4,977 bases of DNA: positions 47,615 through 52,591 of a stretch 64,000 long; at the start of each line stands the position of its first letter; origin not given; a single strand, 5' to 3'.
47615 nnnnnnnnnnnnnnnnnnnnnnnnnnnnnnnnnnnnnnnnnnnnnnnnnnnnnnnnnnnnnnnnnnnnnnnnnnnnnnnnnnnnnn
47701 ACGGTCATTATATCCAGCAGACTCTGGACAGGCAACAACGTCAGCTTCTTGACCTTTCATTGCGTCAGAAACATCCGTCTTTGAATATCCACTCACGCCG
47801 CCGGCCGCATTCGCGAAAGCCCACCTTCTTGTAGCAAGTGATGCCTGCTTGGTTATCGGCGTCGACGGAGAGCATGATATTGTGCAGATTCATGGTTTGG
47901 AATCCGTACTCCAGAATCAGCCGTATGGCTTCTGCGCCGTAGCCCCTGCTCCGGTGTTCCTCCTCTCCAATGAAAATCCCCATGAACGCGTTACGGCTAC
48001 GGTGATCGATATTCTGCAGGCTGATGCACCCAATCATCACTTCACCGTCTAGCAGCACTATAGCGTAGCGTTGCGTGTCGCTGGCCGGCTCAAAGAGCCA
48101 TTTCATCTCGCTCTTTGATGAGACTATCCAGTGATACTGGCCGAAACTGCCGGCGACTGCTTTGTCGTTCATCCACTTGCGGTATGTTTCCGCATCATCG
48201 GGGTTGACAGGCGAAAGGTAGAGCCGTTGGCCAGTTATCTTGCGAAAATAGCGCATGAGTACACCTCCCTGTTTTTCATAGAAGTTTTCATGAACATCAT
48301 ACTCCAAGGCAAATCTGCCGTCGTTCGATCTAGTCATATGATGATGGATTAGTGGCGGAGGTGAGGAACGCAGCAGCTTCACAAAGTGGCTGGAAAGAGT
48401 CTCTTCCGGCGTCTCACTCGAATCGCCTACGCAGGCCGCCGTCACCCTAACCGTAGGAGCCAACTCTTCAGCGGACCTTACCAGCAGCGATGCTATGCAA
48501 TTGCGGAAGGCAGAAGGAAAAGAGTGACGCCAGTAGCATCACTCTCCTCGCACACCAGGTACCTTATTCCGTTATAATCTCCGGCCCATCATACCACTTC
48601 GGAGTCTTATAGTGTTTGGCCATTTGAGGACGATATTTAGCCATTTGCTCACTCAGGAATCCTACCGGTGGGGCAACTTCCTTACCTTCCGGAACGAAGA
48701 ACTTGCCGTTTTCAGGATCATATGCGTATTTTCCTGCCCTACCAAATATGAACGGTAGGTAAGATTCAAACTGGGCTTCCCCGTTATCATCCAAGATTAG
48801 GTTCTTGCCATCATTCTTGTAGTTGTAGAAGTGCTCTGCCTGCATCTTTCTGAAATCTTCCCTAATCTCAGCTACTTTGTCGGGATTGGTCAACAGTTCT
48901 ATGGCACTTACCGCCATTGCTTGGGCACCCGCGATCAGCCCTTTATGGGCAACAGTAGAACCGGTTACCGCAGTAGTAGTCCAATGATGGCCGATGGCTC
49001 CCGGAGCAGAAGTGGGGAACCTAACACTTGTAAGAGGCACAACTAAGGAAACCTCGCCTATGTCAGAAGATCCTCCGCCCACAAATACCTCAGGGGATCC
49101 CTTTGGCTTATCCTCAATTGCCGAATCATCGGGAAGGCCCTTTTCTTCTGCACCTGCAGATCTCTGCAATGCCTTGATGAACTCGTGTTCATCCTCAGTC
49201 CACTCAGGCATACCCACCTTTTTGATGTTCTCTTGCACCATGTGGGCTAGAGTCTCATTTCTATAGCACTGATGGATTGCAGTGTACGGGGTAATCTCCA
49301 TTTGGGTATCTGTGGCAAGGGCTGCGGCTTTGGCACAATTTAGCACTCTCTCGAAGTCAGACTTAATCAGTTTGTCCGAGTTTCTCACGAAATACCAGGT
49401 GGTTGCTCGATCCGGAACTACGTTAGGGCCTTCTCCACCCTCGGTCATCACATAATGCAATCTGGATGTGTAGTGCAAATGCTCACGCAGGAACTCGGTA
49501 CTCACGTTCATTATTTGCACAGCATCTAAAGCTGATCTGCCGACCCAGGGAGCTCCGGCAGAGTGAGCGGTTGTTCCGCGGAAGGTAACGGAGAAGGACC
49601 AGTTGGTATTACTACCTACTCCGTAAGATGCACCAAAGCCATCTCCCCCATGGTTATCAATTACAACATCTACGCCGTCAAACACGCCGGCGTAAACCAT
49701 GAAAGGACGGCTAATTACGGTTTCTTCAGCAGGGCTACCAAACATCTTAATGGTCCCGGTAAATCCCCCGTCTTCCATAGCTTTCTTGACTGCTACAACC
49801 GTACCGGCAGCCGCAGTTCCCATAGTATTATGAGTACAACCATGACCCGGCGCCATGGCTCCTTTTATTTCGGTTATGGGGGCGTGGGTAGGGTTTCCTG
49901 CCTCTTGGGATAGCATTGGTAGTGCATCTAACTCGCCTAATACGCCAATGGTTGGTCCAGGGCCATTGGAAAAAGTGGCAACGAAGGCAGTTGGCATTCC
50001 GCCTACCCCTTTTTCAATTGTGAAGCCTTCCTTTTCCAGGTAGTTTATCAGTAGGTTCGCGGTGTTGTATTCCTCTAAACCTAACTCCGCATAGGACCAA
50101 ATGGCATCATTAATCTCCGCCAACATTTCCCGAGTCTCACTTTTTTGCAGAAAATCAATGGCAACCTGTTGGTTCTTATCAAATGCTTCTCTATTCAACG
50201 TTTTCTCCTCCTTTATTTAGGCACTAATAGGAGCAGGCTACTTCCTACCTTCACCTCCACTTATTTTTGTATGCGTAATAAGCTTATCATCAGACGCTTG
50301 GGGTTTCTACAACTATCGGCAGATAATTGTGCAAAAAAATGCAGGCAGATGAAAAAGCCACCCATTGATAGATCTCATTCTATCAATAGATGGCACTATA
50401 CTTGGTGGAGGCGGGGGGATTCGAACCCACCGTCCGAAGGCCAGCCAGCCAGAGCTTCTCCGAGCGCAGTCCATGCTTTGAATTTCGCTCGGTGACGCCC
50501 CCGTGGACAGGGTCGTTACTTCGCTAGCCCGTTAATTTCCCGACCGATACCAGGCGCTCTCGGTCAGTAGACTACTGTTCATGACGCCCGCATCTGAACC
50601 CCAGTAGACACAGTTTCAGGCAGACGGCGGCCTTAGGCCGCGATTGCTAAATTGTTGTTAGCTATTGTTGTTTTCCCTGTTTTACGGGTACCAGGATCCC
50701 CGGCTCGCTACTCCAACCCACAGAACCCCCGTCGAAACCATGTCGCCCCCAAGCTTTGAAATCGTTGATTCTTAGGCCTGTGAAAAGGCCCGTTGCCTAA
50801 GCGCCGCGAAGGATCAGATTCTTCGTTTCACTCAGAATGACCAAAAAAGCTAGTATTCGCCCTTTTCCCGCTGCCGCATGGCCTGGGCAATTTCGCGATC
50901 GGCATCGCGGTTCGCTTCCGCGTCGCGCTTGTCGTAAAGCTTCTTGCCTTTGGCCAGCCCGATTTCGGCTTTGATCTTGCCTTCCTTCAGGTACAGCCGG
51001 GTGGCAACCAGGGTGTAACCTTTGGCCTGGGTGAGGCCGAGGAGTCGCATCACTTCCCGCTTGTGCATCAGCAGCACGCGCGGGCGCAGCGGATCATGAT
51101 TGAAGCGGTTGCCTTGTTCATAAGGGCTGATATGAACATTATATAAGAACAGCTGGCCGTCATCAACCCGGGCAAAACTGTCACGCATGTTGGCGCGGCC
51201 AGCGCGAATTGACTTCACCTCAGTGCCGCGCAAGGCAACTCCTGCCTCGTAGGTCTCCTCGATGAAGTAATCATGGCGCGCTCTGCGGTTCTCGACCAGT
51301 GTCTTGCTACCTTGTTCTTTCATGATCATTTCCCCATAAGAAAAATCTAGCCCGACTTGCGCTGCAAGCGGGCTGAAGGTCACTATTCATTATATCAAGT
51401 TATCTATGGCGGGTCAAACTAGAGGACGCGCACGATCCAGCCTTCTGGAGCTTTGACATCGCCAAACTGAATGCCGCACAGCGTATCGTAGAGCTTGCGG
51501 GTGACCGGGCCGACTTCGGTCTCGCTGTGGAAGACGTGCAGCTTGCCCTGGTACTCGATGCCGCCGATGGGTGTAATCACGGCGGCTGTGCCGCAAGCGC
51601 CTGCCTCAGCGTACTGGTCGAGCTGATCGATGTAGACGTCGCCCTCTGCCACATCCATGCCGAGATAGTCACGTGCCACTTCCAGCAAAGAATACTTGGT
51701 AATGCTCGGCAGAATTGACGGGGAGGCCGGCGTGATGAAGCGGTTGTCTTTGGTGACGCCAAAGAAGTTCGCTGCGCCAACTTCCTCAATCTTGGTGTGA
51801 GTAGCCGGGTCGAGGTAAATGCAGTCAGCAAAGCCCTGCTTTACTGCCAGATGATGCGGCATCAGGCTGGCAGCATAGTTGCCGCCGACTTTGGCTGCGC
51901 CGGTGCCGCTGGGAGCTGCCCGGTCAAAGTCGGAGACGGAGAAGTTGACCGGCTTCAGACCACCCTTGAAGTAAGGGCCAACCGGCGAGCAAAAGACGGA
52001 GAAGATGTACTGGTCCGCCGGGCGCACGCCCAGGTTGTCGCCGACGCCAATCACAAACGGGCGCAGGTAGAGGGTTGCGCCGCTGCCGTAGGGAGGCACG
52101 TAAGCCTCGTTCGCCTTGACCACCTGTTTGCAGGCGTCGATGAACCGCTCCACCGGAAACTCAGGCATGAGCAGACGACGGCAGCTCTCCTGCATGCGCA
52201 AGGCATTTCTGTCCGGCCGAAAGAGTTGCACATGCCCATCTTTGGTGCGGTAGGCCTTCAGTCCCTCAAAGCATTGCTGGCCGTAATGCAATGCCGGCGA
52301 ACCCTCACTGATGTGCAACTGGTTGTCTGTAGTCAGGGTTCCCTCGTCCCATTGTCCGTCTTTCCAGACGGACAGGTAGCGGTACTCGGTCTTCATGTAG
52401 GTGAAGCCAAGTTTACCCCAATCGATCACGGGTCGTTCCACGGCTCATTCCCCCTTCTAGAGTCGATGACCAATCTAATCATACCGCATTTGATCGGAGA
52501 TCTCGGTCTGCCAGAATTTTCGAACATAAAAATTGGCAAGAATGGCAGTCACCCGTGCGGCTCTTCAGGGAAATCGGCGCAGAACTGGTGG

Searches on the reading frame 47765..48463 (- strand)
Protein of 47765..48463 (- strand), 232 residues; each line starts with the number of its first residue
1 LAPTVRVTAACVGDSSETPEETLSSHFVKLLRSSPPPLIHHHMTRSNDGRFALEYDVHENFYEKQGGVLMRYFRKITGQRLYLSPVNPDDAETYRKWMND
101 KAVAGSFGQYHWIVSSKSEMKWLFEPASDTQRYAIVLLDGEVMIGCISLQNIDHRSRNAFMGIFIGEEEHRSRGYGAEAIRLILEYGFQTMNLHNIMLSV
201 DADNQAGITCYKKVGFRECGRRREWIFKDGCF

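Call 11: search_protein_families(library=pfam, proteins=[window:47765-48463:-])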
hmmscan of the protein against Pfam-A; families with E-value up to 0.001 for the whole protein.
window:47765-48463:- (232 aa): 7 families
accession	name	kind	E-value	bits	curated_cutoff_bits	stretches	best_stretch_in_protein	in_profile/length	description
PF13302.13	Acetyltransf_3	-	2.6e-22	80.5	25.4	1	80-217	1-138/138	Acetyltransferase (GNAT) domain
PF13420.13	Acetyltransf_4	-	4.3e-15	56.5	24.3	1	86-230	4-148/155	Acetyltransferase (GNAT) domain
PF00583.31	Acetyltransf_1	-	5.8e-14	52.8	20.7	1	118-216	18-116/116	Acetyltransferase (GNAT) family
PF13523.12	Acetyltransf_8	-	3.5e-11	43.4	27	1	89-220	4-141/145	Acetyltransferase (GNAT) domain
PF13673.13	Acetyltransf_10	-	6.2e-06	26.7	23.6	1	131-224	30-115/128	Acetyltransferase (GNAT) domain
PF13508.13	Acetyltransf_7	-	5.1e-05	24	27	1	135-218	6-84/84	Acetyltransferase (GNAT) domain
PF08445.16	FR47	-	0.0001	22.7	22.1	1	159-226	22-86/86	FR47-like protein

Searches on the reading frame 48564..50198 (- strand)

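Call 11: search_protein_families(library=pfam, proteins=[window:48564-50198:-])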
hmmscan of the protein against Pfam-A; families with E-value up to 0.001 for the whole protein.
window:48564-50198:- (544 aa): 1 family
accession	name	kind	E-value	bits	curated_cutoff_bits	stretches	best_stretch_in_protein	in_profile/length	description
PF07687.19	M20_dimer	-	1.8e-07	31.5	21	1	199-276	6-85/107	Peptidase dimerisation domain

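Call 61: search_protein_families(library=padloc, proteins=[window:48564-50198:-], max_evalue=0.001)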
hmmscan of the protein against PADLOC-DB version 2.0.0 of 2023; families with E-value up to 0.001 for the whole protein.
window:48564-50198:- (544 aa): 0 families

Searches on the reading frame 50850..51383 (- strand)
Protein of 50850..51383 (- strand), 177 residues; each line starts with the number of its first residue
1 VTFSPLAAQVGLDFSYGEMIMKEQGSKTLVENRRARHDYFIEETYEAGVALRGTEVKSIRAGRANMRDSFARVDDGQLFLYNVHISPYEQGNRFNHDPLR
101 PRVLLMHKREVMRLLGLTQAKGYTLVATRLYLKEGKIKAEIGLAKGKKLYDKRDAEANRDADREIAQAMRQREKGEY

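Call 46: search_protein_families(library=pfam, proteins=[window:50850-51383:-], max_evalue=0.00001)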
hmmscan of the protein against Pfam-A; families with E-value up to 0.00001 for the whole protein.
window:50850-51383:- (177 aa): 1 family
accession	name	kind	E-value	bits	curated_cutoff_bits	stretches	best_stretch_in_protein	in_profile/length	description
PF01668.23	SmpB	-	1.1e-59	200.9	27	1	30-170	2-142/143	SmpB protein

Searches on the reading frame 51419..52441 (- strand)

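Call 46: search_protein_families(library=pfam, proteins=[window:51419-52441:-], max_evalue=0.00001)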
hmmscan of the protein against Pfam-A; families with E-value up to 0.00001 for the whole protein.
window:51419-52441:- (340 aa): 1 family
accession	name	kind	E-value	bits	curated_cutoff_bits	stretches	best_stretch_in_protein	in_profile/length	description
PF01063.24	Aminotran_4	-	4.3e-35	122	28.5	1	56-293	1-221/223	Amino-transferase class IV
